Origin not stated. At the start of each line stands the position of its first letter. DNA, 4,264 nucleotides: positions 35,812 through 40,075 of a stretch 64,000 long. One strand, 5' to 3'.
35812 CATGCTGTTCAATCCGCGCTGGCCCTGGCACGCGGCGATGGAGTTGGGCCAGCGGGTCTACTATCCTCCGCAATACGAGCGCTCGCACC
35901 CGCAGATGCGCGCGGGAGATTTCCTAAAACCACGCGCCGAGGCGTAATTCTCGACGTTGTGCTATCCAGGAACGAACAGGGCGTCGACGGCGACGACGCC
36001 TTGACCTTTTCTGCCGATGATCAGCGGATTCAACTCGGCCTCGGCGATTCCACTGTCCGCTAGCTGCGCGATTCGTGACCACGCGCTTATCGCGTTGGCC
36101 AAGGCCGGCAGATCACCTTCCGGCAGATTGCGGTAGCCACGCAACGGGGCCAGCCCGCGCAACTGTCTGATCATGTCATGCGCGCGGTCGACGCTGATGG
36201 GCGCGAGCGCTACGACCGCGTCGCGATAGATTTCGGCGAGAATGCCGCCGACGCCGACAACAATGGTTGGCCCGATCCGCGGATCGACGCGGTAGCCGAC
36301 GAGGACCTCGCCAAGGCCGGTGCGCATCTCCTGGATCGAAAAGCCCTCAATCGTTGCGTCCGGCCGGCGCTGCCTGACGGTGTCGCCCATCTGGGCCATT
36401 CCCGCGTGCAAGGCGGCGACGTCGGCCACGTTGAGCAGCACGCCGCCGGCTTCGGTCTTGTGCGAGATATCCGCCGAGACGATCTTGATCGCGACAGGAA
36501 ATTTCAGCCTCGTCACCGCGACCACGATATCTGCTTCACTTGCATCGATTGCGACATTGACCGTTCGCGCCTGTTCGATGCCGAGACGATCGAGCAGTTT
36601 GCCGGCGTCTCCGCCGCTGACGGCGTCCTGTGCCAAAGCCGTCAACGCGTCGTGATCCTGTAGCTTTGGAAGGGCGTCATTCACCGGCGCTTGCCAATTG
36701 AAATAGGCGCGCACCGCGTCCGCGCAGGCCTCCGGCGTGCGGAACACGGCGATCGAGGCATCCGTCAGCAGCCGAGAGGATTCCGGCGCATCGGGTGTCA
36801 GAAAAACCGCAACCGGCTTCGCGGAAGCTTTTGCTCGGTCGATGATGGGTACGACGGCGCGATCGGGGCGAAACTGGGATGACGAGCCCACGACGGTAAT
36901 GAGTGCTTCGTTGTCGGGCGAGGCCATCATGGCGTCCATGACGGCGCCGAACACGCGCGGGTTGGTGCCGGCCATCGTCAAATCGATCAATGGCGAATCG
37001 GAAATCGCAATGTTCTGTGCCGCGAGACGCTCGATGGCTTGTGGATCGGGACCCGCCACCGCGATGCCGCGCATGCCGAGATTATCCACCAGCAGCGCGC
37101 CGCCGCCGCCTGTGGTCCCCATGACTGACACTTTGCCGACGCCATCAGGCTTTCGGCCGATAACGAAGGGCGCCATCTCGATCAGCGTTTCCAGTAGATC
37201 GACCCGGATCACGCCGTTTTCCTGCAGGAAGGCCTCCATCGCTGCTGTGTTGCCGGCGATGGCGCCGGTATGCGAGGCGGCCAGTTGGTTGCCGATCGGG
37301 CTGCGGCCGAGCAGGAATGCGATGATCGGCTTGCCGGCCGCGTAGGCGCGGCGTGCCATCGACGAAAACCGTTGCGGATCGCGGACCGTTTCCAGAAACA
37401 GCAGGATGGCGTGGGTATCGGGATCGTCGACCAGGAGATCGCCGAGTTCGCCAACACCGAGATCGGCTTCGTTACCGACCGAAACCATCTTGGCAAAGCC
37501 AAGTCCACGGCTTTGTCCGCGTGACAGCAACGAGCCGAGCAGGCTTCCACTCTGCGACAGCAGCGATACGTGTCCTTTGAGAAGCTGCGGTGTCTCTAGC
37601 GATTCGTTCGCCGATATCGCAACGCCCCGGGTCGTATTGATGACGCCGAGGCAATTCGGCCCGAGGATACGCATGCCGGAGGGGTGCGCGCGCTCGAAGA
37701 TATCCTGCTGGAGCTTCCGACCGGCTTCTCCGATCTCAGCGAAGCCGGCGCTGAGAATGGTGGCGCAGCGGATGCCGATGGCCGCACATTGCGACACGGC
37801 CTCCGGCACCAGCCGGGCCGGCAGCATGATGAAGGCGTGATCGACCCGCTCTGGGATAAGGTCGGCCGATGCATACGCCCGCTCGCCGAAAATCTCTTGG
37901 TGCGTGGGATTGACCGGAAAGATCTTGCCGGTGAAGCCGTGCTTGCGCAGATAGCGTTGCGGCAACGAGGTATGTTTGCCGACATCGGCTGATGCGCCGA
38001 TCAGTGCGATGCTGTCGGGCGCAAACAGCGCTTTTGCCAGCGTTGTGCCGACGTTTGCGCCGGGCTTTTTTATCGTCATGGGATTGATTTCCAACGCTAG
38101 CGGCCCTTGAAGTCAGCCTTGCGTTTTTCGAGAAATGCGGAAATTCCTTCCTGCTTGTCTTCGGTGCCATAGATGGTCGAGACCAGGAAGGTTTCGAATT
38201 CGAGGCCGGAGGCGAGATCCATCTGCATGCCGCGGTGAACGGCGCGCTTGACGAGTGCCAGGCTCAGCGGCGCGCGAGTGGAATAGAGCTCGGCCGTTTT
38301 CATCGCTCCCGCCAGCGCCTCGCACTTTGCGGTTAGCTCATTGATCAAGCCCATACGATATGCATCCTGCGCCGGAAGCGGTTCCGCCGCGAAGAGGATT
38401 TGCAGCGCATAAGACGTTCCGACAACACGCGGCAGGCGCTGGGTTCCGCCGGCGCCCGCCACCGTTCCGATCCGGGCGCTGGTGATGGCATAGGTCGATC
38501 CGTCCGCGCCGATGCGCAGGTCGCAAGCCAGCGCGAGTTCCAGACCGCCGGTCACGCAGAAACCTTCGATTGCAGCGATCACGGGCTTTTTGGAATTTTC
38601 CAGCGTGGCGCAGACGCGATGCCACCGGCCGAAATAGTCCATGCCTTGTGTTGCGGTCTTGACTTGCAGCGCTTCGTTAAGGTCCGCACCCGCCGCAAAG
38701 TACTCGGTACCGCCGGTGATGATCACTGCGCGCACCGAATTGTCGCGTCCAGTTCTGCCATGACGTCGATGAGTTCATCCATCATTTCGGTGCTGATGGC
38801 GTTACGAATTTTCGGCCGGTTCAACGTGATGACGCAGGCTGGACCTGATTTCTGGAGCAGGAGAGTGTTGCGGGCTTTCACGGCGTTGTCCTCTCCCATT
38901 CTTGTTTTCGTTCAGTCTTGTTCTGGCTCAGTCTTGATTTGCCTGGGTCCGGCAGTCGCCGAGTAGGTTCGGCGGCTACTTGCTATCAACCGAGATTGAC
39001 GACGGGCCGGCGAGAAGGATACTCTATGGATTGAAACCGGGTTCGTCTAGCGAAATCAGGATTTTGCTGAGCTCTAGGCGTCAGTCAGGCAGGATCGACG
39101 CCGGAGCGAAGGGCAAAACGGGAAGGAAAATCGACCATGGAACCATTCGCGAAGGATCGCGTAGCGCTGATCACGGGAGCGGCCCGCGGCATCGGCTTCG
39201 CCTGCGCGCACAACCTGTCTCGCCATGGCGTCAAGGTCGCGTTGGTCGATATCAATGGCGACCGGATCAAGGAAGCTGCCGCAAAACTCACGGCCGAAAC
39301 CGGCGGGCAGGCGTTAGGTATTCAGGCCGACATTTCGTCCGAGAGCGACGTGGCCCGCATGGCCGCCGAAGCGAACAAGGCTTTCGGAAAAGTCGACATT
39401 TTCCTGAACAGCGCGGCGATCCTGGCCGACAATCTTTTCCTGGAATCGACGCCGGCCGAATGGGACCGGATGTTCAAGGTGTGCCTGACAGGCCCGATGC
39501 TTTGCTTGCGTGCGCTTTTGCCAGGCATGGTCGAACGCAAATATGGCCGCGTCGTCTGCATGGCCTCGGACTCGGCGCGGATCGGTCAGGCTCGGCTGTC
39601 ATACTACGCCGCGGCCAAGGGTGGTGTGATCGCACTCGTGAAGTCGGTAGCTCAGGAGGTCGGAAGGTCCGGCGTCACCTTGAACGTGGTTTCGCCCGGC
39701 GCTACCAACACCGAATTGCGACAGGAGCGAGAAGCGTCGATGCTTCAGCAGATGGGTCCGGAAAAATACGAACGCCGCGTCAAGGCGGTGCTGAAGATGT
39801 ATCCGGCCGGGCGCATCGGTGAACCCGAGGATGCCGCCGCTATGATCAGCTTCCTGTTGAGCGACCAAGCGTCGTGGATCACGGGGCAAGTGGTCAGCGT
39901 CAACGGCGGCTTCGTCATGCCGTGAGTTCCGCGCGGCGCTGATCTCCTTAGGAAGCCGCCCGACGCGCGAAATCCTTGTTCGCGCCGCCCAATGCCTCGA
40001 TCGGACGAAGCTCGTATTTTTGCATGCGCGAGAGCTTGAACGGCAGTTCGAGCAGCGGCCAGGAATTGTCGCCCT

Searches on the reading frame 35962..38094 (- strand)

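Call 16: search_protein_families(library=pfam, proteins=[window:35962-38094:-])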
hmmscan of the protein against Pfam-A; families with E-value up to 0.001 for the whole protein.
window:35962-38094:- (710 aa): 4 families
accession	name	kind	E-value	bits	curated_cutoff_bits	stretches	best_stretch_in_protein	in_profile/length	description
PF13549.11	ATP-grasp_5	-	7.5e-50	169.8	27.6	1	492-706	10-218/221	ATP-grasp domain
PF13607.11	Succ_CoA_lig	-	1.2e-43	148.6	27.4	1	173-309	1-136/138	Succinyl-CoA ligase like flavodoxin domain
PF13380.12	CoA_binding_2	-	1.9e-22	80.3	22.8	1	28-153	2-115/116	CoA binding domain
PF02629.25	CoA_binding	-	2.4e-07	31.8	22.3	1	27-116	4-96/97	CoA binding domain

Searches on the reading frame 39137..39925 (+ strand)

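Call 16: search_protein_families(library=pfam, proteins=[window:39137-39925:+])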
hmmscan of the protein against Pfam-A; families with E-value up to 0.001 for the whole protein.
window:39137-39925:+ (262 aa): 3 families
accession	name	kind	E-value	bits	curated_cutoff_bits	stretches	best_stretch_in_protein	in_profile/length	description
PF13561.12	adh_short_C2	-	3.6e-61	207.2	27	1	14-259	1-235/236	Enoyl-(Acyl carrier protein) reductase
PF00106.31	adh_short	-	2.4e-53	181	26.6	1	8-200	1-192/195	short chain dehydrogenase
PF08659.16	KR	-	1e-14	55.3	22.6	1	10-183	3-174/180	KR domain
